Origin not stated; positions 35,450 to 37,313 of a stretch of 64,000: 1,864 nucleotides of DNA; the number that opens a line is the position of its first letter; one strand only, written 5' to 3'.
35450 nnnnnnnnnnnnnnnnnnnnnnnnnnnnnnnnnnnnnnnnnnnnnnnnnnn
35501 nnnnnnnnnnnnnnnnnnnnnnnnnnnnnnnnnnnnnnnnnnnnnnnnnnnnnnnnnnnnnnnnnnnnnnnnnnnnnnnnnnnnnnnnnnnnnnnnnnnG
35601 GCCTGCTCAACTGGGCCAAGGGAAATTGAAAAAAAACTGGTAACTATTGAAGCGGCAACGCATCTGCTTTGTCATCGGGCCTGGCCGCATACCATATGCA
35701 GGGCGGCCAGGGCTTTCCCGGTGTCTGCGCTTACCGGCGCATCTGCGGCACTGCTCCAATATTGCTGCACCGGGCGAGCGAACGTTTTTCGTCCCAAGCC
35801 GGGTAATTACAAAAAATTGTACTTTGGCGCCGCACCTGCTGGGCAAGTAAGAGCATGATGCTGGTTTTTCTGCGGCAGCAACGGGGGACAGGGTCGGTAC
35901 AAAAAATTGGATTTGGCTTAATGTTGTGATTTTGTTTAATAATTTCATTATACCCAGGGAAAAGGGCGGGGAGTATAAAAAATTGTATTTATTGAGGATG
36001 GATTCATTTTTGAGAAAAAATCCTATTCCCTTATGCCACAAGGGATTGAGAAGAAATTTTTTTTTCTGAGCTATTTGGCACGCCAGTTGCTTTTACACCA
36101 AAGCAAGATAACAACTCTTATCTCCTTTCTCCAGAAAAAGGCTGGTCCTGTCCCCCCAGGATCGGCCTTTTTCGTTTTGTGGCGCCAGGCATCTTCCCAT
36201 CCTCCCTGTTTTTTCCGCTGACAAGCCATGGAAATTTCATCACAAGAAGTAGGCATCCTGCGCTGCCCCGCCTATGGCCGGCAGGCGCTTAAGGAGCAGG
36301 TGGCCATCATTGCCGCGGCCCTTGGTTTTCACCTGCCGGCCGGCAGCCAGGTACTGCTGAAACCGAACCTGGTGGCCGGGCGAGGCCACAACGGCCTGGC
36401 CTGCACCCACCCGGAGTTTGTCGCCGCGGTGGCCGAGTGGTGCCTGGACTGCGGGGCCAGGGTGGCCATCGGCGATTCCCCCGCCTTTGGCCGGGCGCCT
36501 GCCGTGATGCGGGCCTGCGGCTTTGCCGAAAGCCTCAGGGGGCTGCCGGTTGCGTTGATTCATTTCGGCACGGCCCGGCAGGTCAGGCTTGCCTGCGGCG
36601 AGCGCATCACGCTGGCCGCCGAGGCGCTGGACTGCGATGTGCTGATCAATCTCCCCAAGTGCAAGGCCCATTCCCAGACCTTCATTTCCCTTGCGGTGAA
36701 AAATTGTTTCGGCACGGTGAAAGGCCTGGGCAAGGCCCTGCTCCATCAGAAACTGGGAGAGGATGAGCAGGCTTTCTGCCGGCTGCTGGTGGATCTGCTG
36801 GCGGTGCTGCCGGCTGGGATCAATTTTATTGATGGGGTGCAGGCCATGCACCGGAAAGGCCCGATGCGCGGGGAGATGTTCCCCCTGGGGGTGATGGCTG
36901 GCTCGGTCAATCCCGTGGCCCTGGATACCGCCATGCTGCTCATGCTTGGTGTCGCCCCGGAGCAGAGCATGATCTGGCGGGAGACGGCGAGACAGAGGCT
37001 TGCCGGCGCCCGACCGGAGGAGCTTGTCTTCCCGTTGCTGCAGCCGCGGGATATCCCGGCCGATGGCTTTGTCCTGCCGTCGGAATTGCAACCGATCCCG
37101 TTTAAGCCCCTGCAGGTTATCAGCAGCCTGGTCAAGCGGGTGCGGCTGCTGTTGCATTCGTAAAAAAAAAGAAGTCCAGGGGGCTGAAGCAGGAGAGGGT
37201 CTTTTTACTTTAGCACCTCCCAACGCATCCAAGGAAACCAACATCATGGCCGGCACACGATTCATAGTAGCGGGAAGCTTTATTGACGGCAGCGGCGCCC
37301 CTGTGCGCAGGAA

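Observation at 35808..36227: A complete sigma-54 enhancer-promoter unit drives a ~77-nt transcript that ends at its own terminator (candidate Qrr-style sRNA or attenuated leader)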

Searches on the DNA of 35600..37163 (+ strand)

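Call 10: search_rna_families(source=window, start=35600, end=36300, threshold=evalue, max_evalue=10)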
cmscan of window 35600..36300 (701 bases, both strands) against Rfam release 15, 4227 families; matches with E-value up to 10: 12.
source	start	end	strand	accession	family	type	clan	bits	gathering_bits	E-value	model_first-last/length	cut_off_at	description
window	36007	36063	+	RF00480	HIV_FE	Cis-reg; frameshift_element;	-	18.7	45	6.3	1-52/52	no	HIV Ribosomal frameshift signal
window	36016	36052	-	RF01345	CRISPR-DR35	Gene; CRISPR;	-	17.7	35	1.4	1-36/36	no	CRISPR RNA direct repeat element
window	35980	36076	+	RF00267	snoR64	Gene; snRNA; snoRNA; CD-box;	-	16.3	45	8.1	1-94/94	no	Small nucleolar RNA R64/Z200 family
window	36113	36179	+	RF02056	STnc390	Gene; sRNA;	-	16.2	50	1.4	1-60/60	no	Salmonella sRNA STnc390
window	36135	36180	+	RF00489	ctRNA_p42d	Gene; antisense;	-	15.7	50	2.7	1-46/46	no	ctRNA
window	36135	36171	+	RF00771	mir-185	Gene; miRNA;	-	15.4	60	7.7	19-62/79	no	mir-185 microRNA precursor family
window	35897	35948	+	RF01795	FourU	Cis-reg; thermoregulator;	-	14.5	60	6.3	1-65/65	no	FourU thermometer RNA element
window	36123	36248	-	RF01290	SNORD10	Gene; snRNA; snoRNA; CD-box;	-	14.2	37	1.7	1-139/139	no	Small nucleolar RNA SNORD10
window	36069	36183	-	RF00423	SCARNA4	Gene; snRNA; snoRNA; scaRNA;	CL00019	14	60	6.1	1-129/129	no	Small Cajal body specific RNA 4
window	35998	36105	+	RF01669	P14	Gene; sRNA;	-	13.1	45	7.9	1-146/146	no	Pseudomonas sRNA P14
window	35681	35710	+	RF03007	Mahella-1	Gene; sRNA;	-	12.6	70.7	9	58-87/114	no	Mahella-1 RNA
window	36198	36247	-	RF01142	sR19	Gene; snRNA; snoRNA; CD-box;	-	12.4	45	2.6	1-63/63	no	Small nucleolar RNA sR19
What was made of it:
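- On Qrr (RF00378), GlmY/GlmZ, Pxr, CrcZ and every other Rfam 15 family: Only chance-level hits of at most 18.7 bits in 35600-36300 (call 10).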

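Call 61: build_rna_model(alignment_id=A3, structure=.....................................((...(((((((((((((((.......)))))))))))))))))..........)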
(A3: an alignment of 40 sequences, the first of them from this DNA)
Model R1 built from alignment A3 (40 sequences, 91 columns); structure: as given.
model positions 76; base pairs 17; branch points 0; effective number of sequences 7.98; information 0.744 bits per position. Calibrated on 0.2 Mb of random sequence (short: E-values are rough).
structure used (alignment columns):
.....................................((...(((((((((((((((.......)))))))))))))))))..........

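Call 62: search_with_rna_model(model_id=R1, sources=[window, L001, L002, L003, L004, L005, L006, L007, L008, L009, L010, L011, L012, L013, L014, L015, L016, L017, L018, L019, L020, L021, L022, L023, L024, L025, L026, L027, L028, L029, L030, L031, L032, L033, L034, L035, L036, L037, L038, L039, L040, L041, L042, L043, L044, L045, L046, L047, L048, L049, L050, L051, L052, L053, L054, L055, L056, L057, L058, L059, L060, L061, L062, L063, L064, L065, L066, L067, L068, L069, L070, L071, L072], max_evalue=1, make_alignment=true)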
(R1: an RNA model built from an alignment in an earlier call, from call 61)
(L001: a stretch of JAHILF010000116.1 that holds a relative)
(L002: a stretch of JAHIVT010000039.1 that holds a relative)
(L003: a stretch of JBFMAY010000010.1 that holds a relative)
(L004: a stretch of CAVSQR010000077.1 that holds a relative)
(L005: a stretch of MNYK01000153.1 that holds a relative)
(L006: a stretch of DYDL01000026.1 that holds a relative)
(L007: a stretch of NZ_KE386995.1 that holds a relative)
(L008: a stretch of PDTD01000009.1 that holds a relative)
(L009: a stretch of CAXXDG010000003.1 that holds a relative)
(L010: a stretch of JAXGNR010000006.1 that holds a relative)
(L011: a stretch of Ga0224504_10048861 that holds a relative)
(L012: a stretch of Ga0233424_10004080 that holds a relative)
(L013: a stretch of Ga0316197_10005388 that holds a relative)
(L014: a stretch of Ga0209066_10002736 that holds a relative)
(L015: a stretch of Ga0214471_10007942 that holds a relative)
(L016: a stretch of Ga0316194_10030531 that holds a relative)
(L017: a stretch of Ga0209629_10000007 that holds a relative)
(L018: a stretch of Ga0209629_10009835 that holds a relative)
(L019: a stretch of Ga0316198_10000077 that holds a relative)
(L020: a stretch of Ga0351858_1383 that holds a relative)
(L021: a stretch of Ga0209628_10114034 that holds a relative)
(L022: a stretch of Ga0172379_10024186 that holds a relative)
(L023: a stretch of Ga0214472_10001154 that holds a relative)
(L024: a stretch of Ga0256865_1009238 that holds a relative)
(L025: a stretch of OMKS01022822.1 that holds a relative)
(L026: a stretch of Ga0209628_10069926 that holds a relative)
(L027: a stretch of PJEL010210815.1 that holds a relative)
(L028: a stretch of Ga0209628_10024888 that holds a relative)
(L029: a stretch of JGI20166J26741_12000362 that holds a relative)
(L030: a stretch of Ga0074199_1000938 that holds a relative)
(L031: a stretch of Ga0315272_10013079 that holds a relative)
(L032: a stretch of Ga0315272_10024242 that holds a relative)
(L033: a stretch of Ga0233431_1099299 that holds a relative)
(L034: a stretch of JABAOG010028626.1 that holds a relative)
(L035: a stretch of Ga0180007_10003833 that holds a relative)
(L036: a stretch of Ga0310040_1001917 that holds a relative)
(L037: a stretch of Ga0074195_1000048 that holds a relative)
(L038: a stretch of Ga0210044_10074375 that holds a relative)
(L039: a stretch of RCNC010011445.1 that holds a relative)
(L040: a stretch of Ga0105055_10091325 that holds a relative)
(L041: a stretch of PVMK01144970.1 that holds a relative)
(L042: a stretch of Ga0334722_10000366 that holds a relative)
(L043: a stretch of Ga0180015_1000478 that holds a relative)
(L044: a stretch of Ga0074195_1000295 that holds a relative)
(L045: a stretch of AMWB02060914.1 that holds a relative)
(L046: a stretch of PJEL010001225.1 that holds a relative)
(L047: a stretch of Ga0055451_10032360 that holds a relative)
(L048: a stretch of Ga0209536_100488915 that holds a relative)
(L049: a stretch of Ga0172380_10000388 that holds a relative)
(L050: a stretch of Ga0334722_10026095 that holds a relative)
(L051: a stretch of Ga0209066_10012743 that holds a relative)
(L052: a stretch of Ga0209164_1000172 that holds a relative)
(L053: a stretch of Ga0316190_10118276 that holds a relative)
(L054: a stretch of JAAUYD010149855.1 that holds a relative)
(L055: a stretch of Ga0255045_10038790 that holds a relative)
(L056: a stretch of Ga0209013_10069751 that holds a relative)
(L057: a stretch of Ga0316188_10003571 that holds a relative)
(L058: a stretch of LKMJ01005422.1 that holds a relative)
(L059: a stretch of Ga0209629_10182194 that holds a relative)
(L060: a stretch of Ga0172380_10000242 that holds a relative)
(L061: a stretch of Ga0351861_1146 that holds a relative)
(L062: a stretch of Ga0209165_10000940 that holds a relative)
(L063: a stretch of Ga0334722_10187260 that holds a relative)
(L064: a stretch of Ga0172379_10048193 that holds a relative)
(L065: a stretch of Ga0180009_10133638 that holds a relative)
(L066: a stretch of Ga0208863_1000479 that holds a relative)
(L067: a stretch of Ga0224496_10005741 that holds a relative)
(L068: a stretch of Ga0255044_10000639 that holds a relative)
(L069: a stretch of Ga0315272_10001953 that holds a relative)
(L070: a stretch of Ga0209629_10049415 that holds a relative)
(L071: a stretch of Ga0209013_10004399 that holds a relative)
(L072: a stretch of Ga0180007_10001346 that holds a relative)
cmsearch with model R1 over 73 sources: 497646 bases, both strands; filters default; matches with E-value up to 1: 127.
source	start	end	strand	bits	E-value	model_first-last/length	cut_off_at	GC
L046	7559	7635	+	91.2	1e-21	1-76/76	no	0.42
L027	432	508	+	88.9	4.2e-21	1-76/76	no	0.4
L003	3875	3951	+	85.8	2.8e-20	1-76/76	no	0.44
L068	7094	7169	-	85.4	3.6e-20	1-76/76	no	0.43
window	36102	36178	+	84.8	5.1e-20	1-76/76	no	0.47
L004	3875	3951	+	84.7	5.4e-20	1-76/76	no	0.45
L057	82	157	-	84.6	5.7e-20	1-76/76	no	0.43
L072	7441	7517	+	84.3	7.2e-20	1-76/76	no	0.45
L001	3875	3951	+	84.2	7.7e-20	1-76/76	no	0.44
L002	3876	3952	+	84.2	7.7e-20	1-76/76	no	0.44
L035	6956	7032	-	84.2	7.7e-20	1-76/76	no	0.44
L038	882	958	+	84.2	7.7e-20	1-76/76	no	0.44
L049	10817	10893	+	84.2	7.7e-20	1-76/76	no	0.44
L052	461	537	+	84.1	8e-20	1-76/76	no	0.44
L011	1552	1627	-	84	8.6e-20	1-76/76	no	0.43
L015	2684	2759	+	83.9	9.3e-20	1-76/76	no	0.38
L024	1519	1594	-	83.9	9.3e-20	1-76/76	no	0.38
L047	1137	1212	-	83.2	1.4e-19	1-76/76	no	0.39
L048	354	429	+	83.1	1.5e-19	1-76/76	no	0.38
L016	2488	2563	-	82.6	2e-19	1-76/76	no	0.42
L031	1274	1349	-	81.5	4.1e-19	1-76/76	no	0.42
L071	9178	9253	+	81.3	4.4e-19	1-76/76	no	0.41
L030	4525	4600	+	81.1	5e-19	1-76/76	no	0.41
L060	1833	1908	+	81.1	5e-19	1-76/76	no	0.41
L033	1106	1183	-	81.1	5.2e-19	1-76/76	no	0.37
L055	1287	1362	-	80.9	5.6e-19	1-76/76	no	0.45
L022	3281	3356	+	80.7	6.7e-19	1-76/76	no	0.34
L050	2305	2379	-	80.4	8e-19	1-76/76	no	0.39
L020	1297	1372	-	80.3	8.4e-19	1-76/76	no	0.36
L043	5819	5894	+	80.3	8.4e-19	1-76/76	no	0.36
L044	1733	1808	+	80.3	8.4e-19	1-76/76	no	0.36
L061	5045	5120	+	80.3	8.4e-19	1-76/76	no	0.36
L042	1074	1148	-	80.2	8.7e-19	1-76/76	no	0.41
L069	172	246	-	80.2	8.7e-19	1-76/76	no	0.41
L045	1767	1843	-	80.2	9e-19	1-76/76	no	0.47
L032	325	400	+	79.8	1.1e-18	1-76/76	no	0.42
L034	1124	1199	-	79.4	1.4e-18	1-76/76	no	0.41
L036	7178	7253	-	79.1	1.7e-18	1-76/76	no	0.45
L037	1293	1368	-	79.1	1.7e-18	1-76/76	no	0.45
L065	604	679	+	79.1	1.7e-18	1-76/76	no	0.45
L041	2944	3019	+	78.9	2e-18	1-76/76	no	0.41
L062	7307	7382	-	78.9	2e-18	1-76/76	no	0.41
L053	1383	1458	-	76.9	6.6e-18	1-76/76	no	0.41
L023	1043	1116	+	73.3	6.2e-17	1-76/76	no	0.53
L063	118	193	+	72.2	1.2e-16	1-76/76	no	0.42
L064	1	73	-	71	2.5e-16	1-76/76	no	0.42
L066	1362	1433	-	68.5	1.2e-15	1-76/76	no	0.38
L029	249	321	-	67.5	2.1e-15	1-76/76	no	0.47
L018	678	750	+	64.3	1.5e-14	1-76/76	no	0.47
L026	2475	2547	-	64.3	1.5e-14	1-76/76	no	0.47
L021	1145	1217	+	63.6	2.3e-14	1-76/76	no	0.48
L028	238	309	-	63.5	2.4e-14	1-76/76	no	0.47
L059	718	789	+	63.5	2.4e-14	1-76/76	no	0.47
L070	1849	1921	-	62.4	5.1e-14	1-76/76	no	0.47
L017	2686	2758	+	59.3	3.3e-13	1-76/76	no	0.47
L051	3845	3919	+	54.7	5.5e-12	1-76/76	no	0.48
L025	2873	2953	+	52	2.9e-11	1-76/76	no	0.52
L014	477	544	+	50.2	8.7e-11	1-76/76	no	0.46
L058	2559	2636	-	49.1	1.8e-10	1-76/76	no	0.5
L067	472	548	-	46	1.1e-09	1-76/76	no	0.55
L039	3793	3863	-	44.6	2.7e-09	1-76/76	no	0.44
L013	3113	3183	+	38.5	1.1e-07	1-76/76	no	0.44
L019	968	1038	+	38.5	1.1e-07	1-76/76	no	0.44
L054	4968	5038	-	37.4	2.3e-07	1-76/76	no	0.42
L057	6701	6784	-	24.7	0.00055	1-76/76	no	0.42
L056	818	888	-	24.2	0.00077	1-76/76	no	0.31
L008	3785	3847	+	23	0.0016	1-76/76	no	0.4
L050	4506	4545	+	22.8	0.0018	33-74/76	no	0.68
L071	431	501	+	22.1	0.0027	1-76/76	no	0.45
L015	2717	2754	-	21.8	0.0033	33-72/76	no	0.45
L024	1524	1561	+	21.8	0.0033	33-72/76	no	0.45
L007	3402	3467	+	21.3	0.0045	1-76/76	no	0.41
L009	3791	3856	+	21.3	0.0045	1-76/76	no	0.41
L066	1364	1400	+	21.2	0.0048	33-72/76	no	0.41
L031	1279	1316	+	20.5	0.0072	33-72/76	no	0.53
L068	7100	7136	+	19.8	0.011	34-70/76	no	0.49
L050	2310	2346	+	19.7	0.012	33-72/76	no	0.46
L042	1079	1115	+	19.5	0.013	33-72/76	no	0.51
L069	177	213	+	19.5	0.013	33-72/76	no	0.51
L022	3314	3351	-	19.2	0.016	33-72/76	no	0.39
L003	3906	3946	-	18.9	0.02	33-72/76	no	0.54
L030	2449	2488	+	17.7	0.041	33-74/76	no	0.65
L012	8871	8905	+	17.5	0.047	33-74/76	no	0.46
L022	1115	1156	-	17.5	0.047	33-74/76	no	0.64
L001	3906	3946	-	17.2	0.056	33-72/76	no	0.54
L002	3907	3947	-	17.2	0.056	33-72/76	no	0.54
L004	3906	3946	-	17.2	0.056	33-72/76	no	0.54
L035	6961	7001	+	17.2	0.056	33-72/76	no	0.54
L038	913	953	-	17.2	0.056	33-72/76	no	0.54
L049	10848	10888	-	17.2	0.056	33-72/76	no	0.54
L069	2303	2341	+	16.8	0.072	33-74/76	no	0.64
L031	3405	3439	-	16.6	0.082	34-70/76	no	0.63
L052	492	532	-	16.2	0.1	33-72/76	no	0.51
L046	7592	7629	-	16.1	0.11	34-70/76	no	0.47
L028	243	277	+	16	0.11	34-70/76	no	0.54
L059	750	784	-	16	0.11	34-70/76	no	0.54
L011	1557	1596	+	15.9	0.13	33-72/76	no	0.5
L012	8872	8916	-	15.8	0.13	26-76/76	no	0.47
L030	4558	4595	-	15.8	0.14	33-72/76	no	0.5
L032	358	395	-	15.8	0.14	33-72/76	no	0.5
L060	1866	1903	-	15.8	0.14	33-72/76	no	0.5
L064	3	40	+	15.8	0.14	33-72/76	no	0.5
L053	1389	1425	+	15.7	0.14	34-70/76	no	0.43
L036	9372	9404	+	15.6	0.15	35-69/76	no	0.76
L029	254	289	+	15.6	0.15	33-71/76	no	0.56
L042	3287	3321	-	15.5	0.15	34-70/76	no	0.66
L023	1076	1110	-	15.5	0.16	34-70/76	no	0.66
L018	710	745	-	15.2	0.19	33-71/76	no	0.53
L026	2480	2515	+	15.2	0.19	33-71/76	no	0.53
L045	1771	1812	+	14.8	0.24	33-72/76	no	0.55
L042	3286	3325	+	14.7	0.26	33-74/76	no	0.62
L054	4976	5005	+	14.5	0.28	36-68/76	no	0.5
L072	7472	7512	-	14.5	0.29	33-72/76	no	0.56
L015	526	560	+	14.5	0.29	34-70/76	no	0.71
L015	522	561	-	14.1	0.38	33-74/76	no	0.68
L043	3732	3765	+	13.9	0.41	35-69/76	no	0.65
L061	2958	2991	+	13.9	0.41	35-69/76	no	0.65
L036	7183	7220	+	13.9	0.43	33-72/76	no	0.58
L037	1298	1335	+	13.9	0.43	33-72/76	no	0.58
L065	637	674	-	13.9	0.43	33-72/76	no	0.58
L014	509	546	-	13.8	0.44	33-71/76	no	0.53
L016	2493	2532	+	13.6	0.51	33-72/76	no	0.5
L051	3877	3914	-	13.3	0.61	33-71/76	no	0.55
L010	1660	1714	-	12.8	0.83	33-75/76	no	0.25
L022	4564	4619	-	12.8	0.85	1-76/76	no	0.41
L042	10267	10321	-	12.7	0.91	1-76/76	no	0.56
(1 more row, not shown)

Alignment A4: 127 matches aligned to the model, 117 columns, each read 5' to 3' on its own strand. Consensus structure (alignment columns), stored with it:
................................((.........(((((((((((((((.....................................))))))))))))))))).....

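Call 68: search_with_rna_model(model_id=R1, sources=[window, L001, L002, L003, L004, L011, L013, L014, L015, L016, L017, L018, L019, L020, L021, L022, L023, L024, L025, L026, L027, L028, L029, L030, L031, L032, L033, L034, L035, L036, L037, L038, L039, L041, L042, L043, L044, L045, L046, L047, L048, L049, L050, L051, L052, L053, L054, L055, L057, L058, L059, L060, L061, L062, L063, L064, L065, L066, L067, L068, L069, L070, L071, L072], max_evalue=0.000001, make_alignment=true)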
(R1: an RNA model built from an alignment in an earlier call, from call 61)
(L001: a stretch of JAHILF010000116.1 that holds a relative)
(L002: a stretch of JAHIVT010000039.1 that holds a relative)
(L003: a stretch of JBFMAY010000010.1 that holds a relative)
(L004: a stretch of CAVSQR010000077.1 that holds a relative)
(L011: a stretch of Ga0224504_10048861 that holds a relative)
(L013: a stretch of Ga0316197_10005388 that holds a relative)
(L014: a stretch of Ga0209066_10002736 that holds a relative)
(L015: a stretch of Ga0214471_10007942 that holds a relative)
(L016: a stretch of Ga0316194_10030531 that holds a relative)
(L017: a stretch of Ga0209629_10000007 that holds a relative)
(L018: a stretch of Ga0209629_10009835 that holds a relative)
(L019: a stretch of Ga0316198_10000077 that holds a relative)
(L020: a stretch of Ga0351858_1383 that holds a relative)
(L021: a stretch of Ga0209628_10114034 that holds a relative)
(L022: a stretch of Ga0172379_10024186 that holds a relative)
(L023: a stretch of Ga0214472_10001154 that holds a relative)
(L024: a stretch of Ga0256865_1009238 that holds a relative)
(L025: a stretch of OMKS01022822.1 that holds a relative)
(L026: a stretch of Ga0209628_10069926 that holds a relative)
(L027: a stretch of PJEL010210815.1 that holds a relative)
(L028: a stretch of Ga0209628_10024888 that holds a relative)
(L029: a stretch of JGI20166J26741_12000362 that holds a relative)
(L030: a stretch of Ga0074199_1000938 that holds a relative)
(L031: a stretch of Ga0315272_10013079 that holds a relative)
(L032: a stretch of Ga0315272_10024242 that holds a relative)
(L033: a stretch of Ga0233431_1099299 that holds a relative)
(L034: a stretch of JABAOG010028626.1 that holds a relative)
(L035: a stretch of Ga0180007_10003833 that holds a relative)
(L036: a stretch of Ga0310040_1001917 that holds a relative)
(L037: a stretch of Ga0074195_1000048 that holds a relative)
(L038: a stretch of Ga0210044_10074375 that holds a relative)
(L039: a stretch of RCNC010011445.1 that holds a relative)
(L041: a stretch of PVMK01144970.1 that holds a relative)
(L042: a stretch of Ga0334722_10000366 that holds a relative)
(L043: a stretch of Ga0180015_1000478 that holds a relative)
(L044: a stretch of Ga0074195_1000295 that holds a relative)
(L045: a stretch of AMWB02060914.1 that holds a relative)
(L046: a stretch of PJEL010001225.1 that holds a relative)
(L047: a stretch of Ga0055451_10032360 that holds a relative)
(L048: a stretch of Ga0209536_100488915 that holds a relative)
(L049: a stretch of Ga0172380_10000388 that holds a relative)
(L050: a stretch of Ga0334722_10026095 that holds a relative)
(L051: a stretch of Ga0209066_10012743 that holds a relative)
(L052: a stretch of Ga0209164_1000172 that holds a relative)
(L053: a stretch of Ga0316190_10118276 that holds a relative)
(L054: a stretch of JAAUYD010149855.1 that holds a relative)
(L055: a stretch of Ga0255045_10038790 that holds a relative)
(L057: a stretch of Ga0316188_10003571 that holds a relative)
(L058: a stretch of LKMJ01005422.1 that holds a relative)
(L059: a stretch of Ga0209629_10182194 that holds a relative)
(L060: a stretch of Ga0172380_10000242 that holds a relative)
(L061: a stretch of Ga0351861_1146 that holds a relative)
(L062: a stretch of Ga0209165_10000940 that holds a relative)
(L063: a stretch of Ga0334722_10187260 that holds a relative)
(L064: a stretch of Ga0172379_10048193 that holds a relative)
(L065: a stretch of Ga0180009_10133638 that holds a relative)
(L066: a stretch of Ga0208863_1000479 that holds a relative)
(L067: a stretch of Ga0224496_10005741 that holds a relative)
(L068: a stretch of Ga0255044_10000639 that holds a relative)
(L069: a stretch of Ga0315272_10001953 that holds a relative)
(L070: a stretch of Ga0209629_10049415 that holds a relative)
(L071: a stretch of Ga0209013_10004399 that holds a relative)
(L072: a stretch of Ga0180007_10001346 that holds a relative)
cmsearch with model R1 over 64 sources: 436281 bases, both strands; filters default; matches with E-value up to 0.000001: 64.
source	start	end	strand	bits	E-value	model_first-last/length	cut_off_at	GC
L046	7559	7635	+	91.2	8.8e-22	1-76/76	no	0.42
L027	432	508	+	88.9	3.7e-21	1-76/76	no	0.4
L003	3875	3951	+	85.8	2.4e-20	1-76/76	no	0.44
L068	7094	7169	-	85.4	3.2e-20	1-76/76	no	0.43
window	36102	36178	+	84.8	4.5e-20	1-76/76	no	0.47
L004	3875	3951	+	84.7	4.8e-20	1-76/76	no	0.45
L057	82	157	-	84.6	5e-20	1-76/76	no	0.43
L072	7441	7517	+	84.3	6.3e-20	1-76/76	no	0.45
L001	3875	3951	+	84.2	6.7e-20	1-76/76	no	0.44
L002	3876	3952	+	84.2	6.7e-20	1-76/76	no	0.44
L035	6956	7032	-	84.2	6.7e-20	1-76/76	no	0.44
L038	882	958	+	84.2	6.7e-20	1-76/76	no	0.44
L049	10817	10893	+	84.2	6.7e-20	1-76/76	no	0.44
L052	461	537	+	84.1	7.1e-20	1-76/76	no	0.44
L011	1552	1627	-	84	7.5e-20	1-76/76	no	0.43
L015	2684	2759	+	83.9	8.2e-20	1-76/76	no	0.38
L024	1519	1594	-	83.9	8.2e-20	1-76/76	no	0.38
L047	1137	1212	-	83.2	1.2e-19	1-76/76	no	0.39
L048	354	429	+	83.1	1.3e-19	1-76/76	no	0.38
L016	2488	2563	-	82.6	1.8e-19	1-76/76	no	0.42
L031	1274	1349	-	81.5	3.6e-19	1-76/76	no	0.42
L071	9178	9253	+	81.3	3.8e-19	1-76/76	no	0.41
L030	4525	4600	+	81.1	4.4e-19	1-76/76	no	0.41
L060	1833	1908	+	81.1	4.4e-19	1-76/76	no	0.41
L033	1106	1183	-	81.1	4.6e-19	1-76/76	no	0.37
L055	1287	1362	-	80.9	4.9e-19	1-76/76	no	0.45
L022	3281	3356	+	80.7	5.8e-19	1-76/76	no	0.34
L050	2305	2379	-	80.4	7e-19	1-76/76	no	0.39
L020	1297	1372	-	80.3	7.3e-19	1-76/76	no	0.36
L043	5819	5894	+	80.3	7.3e-19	1-76/76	no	0.36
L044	1733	1808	+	80.3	7.3e-19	1-76/76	no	0.36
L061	5045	5120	+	80.3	7.3e-19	1-76/76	no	0.36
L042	1074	1148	-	80.2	7.6e-19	1-76/76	no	0.41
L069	172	246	-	80.2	7.6e-19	1-76/76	no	0.41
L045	1767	1843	-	80.2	7.9e-19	1-76/76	no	0.47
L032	325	400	+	79.8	9.7e-19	1-76/76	no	0.42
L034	1124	1199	-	79.4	1.3e-18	1-76/76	no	0.41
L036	7178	7253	-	79.1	1.5e-18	1-76/76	no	0.45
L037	1293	1368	-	79.1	1.5e-18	1-76/76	no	0.45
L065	604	679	+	79.1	1.5e-18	1-76/76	no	0.45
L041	2944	3019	+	78.9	1.8e-18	1-76/76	no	0.41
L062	7307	7382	-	78.9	1.8e-18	1-76/76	no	0.41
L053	1383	1458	-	76.9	5.8e-18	1-76/76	no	0.41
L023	1043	1116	+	73.3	5.5e-17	1-76/76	no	0.53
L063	118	193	+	72.2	1e-16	1-76/76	no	0.42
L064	1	73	-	71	2.2e-16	1-76/76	no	0.42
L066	1362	1433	-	68.5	1e-15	1-76/76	no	0.38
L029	249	321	-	67.5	1.9e-15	1-76/76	no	0.47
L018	678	750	+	64.3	1.3e-14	1-76/76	no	0.47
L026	2475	2547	-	64.3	1.3e-14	1-76/76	no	0.47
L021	1145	1217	+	63.6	2e-14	1-76/76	no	0.48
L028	238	309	-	63.5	2.1e-14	1-76/76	no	0.47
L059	718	789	+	63.5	2.1e-14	1-76/76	no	0.47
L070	1849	1921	-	62.4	4.4e-14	1-76/76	no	0.47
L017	2686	2758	+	59.3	2.9e-13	1-76/76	no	0.47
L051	3845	3919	+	54.7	4.8e-12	1-76/76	no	0.48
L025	2873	2953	+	52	2.5e-11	1-76/76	no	0.52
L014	477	544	+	50.2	7.6e-11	1-76/76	no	0.46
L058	2559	2636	-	49.1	1.6e-10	1-76/76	no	0.5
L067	472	548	-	46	1e-09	1-76/76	no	0.55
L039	3793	3863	-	44.6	2.4e-09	1-76/76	no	0.44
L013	3113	3183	+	38.5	9.9e-08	1-76/76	no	0.44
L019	968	1038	+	38.5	9.9e-08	1-76/76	no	0.44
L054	4968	5038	-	37.4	2.1e-07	1-76/76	no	0.42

Alignment A5: 64 matches aligned to the model, 81 columns, each read 5' to 3' on its own strand. Consensus structure (alignment columns), stored with it:
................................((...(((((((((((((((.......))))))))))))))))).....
